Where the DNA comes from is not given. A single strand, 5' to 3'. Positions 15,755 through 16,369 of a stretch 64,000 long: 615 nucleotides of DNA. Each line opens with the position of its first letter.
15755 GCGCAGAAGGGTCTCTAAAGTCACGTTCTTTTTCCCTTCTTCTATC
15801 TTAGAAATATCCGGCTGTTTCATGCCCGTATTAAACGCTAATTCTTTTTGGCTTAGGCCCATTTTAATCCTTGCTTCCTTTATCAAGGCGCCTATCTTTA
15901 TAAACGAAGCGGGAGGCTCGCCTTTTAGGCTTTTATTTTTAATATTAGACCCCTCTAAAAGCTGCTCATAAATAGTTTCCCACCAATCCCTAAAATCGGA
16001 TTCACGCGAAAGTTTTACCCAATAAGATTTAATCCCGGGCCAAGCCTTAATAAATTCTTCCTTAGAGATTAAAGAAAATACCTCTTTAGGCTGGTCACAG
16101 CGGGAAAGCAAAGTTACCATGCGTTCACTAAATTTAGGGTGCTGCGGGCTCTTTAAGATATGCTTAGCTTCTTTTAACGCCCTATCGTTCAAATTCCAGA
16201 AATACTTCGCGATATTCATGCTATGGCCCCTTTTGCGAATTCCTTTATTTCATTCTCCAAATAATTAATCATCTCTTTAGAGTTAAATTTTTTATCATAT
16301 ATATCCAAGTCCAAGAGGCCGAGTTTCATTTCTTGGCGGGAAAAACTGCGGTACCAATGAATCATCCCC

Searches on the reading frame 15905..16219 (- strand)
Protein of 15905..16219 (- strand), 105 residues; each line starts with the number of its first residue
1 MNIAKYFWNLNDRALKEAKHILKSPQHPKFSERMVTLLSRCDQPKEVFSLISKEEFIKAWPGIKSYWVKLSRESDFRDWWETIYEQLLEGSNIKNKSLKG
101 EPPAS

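Call 53: search_protein_families(library=pfam, proteins=[window:15905-16219:-], max_evalue=10)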
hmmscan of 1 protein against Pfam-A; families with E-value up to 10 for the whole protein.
window:15905-16219:- (105 aa): 0 families

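Call 60: search_protein_representatives(protein=window:15905-16219:-)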
Query: 105 residues. Proteins with E-value up to 0.001 (for the whole library): 63; up to 1e-10: 28; up to 1e-30: 6. The best 63 are listed.
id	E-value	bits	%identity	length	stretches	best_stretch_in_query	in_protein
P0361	2.3e-38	146.8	57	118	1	1-103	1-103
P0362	2.5e-34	133.8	70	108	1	4-82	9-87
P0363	4.5e-33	129.8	61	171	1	1-90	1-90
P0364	1.0e-32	128.6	60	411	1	1-95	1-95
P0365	1.4e-31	125.0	54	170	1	1-97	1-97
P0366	2.0e-31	124.5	68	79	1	1-79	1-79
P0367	1.3e-29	118.7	51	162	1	1-92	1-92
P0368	4.4e-29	117.0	50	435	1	1-104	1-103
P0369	4.8e-27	110.4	48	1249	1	1-103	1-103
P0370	6.8e-27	109.9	53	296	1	3-92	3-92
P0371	1.3e-25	105.8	66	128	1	34-104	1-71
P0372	3.2e-25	104.5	50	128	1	1-93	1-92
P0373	7.6e-25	103.3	52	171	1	1-97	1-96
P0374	1.8e-24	102.1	54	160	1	10-94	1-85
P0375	2.4e-24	101.7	54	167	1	1-89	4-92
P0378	3.2e-21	91.7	45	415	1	1-91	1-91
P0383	1.1e-18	83.6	54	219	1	35-104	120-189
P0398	9.7e-08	48.3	34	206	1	6-93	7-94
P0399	2.4e-07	47.0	35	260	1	5-93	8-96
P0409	5.3e-05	39.5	29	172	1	1-92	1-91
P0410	7.3e-05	39.0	38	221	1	8-89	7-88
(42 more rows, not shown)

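Call 61: search_protein_families(library=pfam, proteins=[P0364, P0368, P0378, P0369, P0370, P0399, P0383, P0398, P0410], max_evalue=0.001)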
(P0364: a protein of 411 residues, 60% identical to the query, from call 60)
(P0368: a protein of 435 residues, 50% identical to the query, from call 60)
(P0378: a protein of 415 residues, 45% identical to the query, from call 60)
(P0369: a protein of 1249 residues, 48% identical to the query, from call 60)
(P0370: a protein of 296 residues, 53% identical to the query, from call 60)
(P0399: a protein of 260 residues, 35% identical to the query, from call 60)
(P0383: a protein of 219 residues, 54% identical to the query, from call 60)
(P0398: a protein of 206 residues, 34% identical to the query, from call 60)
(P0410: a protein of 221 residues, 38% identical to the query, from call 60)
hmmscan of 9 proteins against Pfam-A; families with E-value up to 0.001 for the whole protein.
P0364 (411 aa): 3 families
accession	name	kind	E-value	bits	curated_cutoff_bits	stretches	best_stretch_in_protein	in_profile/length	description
PF01381.28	HTH_3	-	5.8e-10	39.5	23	1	112-158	1-47/55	Helix-turn-helix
PF12844.13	HTH_19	-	1.2e-09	38.4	30.2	1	109-155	1-47/64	Helix-turn-helix domain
PF13560.12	HTH_31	-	3.4e-08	34.1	27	1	108-155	2-50/64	Helix-turn-helix domain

P0368 (435 aa): 4 families
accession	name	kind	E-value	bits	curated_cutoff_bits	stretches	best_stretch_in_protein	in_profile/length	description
PF01381.28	HTH_3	-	8.5e-09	35.8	23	1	115-161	4-50/55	Helix-turn-helix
PF13744.12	HTH_37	-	2e-06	28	27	1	108-144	19-55/80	Helix-turn-helix domain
PF12844.13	HTH_19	-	2e-06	28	30.2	1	109-149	1-41/64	Helix-turn-helix domain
PF13560.12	HTH_31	-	0.00021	22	27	0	115-161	9-56/64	Helix-turn-helix domain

P0378 (415 aa): 5 families
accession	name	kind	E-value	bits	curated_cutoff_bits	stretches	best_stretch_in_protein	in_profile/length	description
PF01381.28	HTH_3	-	2.8e-09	37.3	23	1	112-160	1-49/55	Helix-turn-helix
PF13560.12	HTH_31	-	7.7e-09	36.2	27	1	107-159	1-54/64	Helix-turn-helix domain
PF13744.12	HTH_37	-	9.6e-07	29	27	1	107-155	18-67/80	Helix-turn-helix domain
PF12844.13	HTH_19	-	3.7e-06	27.2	30.2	1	109-159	1-51/64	Helix-turn-helix domain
PF18928.5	DUF5677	-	0.00021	21.8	27.1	0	231-300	3-73/166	Family of unknown function (DUF5677)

P0369 (1249 aa): 6 families
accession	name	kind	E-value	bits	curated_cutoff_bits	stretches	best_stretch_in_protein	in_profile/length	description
PF01381.28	HTH_3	-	8e-13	48.7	23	1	113-161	1-49/55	Helix-turn-helix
PF12844.13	HTH_19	-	1.3e-09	38.3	30.2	1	110-168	1-56/64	Helix-turn-helix domain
PF13560.12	HTH_31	-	4.4e-08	33.7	27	1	108-160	1-54/64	Helix-turn-helix domain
PF13744.12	HTH_37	-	1.1e-06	28.8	27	1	92-145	9-55/80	Helix-turn-helix domain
PF13443.12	HTH_26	-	6e-06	26.8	22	1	112-161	1-51/63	Cro/C1-type HTH DNA-binding domain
PF13413.12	HTH_25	-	0.00035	20.8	24.6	0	114-144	3-33/62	Helix-turn-helix domain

P0370 (296 aa): 5 families
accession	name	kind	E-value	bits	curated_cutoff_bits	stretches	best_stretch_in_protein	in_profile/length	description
PF01381.28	HTH_3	-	7.8e-10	39.1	23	1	112-163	1-52/55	Helix-turn-helix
PF13744.12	HTH_37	-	7.9e-06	26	27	1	106-158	18-67/80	Helix-turn-helix domain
PF13560.12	HTH_31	-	1.4e-05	25.8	27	1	114-159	8-54/64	Helix-turn-helix domain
PF12844.13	HTH_19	-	5.1e-05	23.5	30.2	1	109-161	1-53/64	Helix-turn-helix domain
PF13413.12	HTH_25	-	0.0006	20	24.6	0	114-144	4-34/62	Helix-turn-helix domain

P0399 (260 aa): 8 families
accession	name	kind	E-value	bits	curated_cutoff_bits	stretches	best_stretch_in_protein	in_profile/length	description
PF01381.28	HTH_3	-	1.2e-15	57.7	23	1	121-170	1-50/55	Helix-turn-helix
PF12844.13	HTH_19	-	8.4e-10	38.9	30.2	1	120-170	3-53/64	Helix-turn-helix domain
PF13560.12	HTH_31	-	5.6e-09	36.6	27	1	118-169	3-55/64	Helix-turn-helix domain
PF13443.12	HTH_26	-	3.7e-05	24.3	22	1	120-169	1-51/63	Cro/C1-type HTH DNA-binding domain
PF13744.12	HTH_37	-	5.9e-05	23.2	27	1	118-175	20-78/80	Helix-turn-helix domain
PF13413.12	HTH_25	-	0.00012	22.2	24.6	1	122-155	3-36/62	Helix-turn-helix domain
PF15731.11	MqsA_antitoxin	-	0.00038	21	30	0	116-169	69-121/131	Antitoxin component of bacterial toxin-antitoxin system, MqsA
PF22495.2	HTH_92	-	0.00078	19.1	27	0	123-153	2-32/45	RsaL-like HTH domain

P0383 (219 aa): 0 families

P0398 (206 aa): 4 families
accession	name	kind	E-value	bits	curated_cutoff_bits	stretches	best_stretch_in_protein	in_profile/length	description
PF01381.28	HTH_3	-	7.8e-12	45.5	23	1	119-167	1-49/55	Helix-turn-helix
PF13560.12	HTH_31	-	2e-08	34.8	27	1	116-163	3-51/64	Helix-turn-helix domain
PF12844.13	HTH_19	-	6.3e-07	29.6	30.2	1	116-165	1-50/64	Helix-turn-helix domain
PF13443.12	HTH_26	-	2.8e-06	27.9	22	1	119-167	2-51/63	Cro/C1-type HTH DNA-binding domain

P0410 (221 aa): 5 families
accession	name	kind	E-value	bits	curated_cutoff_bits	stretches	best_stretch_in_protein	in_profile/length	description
PF01381.28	HTH_3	-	1.4e-15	57.5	23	1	116-167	1-52/55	Helix-turn-helix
PF13560.12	HTH_31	-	5.2e-09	36.7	27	1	113-164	3-55/64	Helix-turn-helix domain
PF12844.13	HTH_19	-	3e-07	30.7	30.2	1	115-163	3-51/64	Helix-turn-helix domain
PF13443.12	HTH_26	-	1.1e-06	29.2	22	1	117-164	3-51/63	Cro/C1-type HTH DNA-binding domain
PF13744.12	HTH_37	-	5e-05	23.5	27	1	114-170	21-78/80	Helix-turn-helix domain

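Call 67: find_encoding_contigs(protein=P0409, flank=3000, max_places=2)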
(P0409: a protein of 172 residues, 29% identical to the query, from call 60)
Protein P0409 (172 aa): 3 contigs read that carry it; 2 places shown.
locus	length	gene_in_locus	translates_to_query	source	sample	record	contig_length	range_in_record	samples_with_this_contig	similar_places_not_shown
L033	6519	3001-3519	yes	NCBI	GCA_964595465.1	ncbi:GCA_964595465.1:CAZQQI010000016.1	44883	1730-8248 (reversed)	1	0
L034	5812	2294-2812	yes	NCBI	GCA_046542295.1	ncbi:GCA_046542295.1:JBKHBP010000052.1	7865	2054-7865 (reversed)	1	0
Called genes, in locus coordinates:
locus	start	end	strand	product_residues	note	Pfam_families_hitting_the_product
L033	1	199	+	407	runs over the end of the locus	PF01073:3Beta_HSD, PF01370:Epimerase, PF04321:RmlD_sub_bind, PF08659:KR (weak), PF16363:GDP_Man_Dehyd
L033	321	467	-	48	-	-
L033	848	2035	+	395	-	PF01637:ATPase_2 (faint), PF13173:AAA_14, PF13401:AAA_22 (faint), PF13635:DUF4143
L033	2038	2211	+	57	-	-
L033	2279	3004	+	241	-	PF08843:AbiEii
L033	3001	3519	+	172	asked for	PF13744:HTH_37 (weak), PF12844:HTH_19 (weak), PF13560:HTH_31, PF01381:HTH_3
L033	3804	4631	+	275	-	-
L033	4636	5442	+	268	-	PF08843:AbiEii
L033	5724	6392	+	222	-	PF02915:Rubrerythrin (faint)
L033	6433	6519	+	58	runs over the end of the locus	-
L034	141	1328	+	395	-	PF01637:ATPase_2 (faint), PF13173:AAA_14, PF13401:AAA_22 (faint), PF13635:DUF4143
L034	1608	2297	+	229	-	PF08843:AbiEii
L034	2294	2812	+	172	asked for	PF13744:HTH_37 (weak), PF12844:HTH_19 (weak), PF13560:HTH_31, PF01381:HTH_3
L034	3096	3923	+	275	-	-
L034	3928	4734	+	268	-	PF08843:AbiEii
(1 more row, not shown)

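Call 85: search_solved_structures(query=A5, max_evalue=10, show_alignments=2)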
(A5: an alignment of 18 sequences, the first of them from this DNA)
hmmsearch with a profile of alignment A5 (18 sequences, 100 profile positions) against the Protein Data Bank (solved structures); distinct sequences matched with E-value up to 10: 15.
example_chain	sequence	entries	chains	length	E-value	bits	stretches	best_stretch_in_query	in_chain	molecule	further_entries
7x9s_A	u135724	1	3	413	0.0047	20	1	26-58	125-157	GmaR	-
7x9r_A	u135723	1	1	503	0.0057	19.7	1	26-58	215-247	Glycosyl transferase family 2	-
2yvh_A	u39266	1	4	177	0.021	17.9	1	12-84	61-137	Transcriptional regulator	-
2zoz_A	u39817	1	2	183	0.021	17.9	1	12-84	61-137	Transcriptional regulator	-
2yve_A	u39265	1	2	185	0.021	17.8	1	12-84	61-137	Transcriptional regulator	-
2zoy_A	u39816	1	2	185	0.022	17.8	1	12-84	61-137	Transcriptional regulator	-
5fzr_A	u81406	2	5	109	0.39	13.8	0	24-54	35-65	DESIGNED TPR PROTEIN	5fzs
9nzc_A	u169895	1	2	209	0.39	13.8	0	26-55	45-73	Endonuclease III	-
9nzd_A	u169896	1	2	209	0.4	13.8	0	26-55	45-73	Endonuclease III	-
4pcw_A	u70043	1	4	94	0.5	13.5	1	10-36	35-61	Filaggrin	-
7q03_A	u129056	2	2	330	0.55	13.3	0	10-33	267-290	Ketol-acid reductoisomerase from Methanothermococcus thermolithotrophicus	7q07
5o8x_A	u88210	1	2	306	0.57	13.3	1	33-93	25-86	Soluble lytic transglycosylase B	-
4anr_A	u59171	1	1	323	0.62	13.1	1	33-93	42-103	SOLUBLE LYTIC TRANSGLYCOSYLASE B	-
5v93_n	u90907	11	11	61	0.64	13.1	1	23-49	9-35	30S ribosomal protein S14 type Z | Small ribosomal subunit protein uS14B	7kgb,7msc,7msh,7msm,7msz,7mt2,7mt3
9hyu_a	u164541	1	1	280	1.6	11.8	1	2-33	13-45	Photosystem I P700 chlorophyll a apoprotein A1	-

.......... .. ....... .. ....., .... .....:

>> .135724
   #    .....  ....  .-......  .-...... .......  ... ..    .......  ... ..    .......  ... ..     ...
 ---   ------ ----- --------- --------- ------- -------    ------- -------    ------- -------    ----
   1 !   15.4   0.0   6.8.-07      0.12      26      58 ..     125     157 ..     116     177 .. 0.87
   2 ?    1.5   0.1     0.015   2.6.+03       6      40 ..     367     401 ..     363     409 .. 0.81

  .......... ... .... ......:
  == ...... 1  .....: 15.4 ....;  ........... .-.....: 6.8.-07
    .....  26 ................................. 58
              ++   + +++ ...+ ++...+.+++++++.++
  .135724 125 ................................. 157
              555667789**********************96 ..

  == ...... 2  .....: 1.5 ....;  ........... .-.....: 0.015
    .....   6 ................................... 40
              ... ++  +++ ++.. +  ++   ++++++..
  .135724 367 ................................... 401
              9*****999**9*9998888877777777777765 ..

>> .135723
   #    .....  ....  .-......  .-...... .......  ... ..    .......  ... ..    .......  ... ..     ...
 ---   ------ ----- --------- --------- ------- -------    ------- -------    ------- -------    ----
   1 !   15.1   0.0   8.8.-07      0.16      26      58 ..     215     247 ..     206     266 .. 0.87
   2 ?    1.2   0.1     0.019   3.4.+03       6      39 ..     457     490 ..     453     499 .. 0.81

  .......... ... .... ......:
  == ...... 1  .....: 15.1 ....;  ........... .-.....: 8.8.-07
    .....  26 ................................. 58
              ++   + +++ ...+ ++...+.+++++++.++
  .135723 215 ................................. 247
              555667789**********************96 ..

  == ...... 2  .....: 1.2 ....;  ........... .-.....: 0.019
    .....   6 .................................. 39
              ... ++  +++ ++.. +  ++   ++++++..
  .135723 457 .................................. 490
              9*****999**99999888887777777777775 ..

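Call 86: search_protein_families(library=phrogs, proteins=[window:15905-16219:-], max_evalue=0.01)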
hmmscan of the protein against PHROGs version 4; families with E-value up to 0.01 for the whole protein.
window:15905-16219:- (105 aa): 0 families
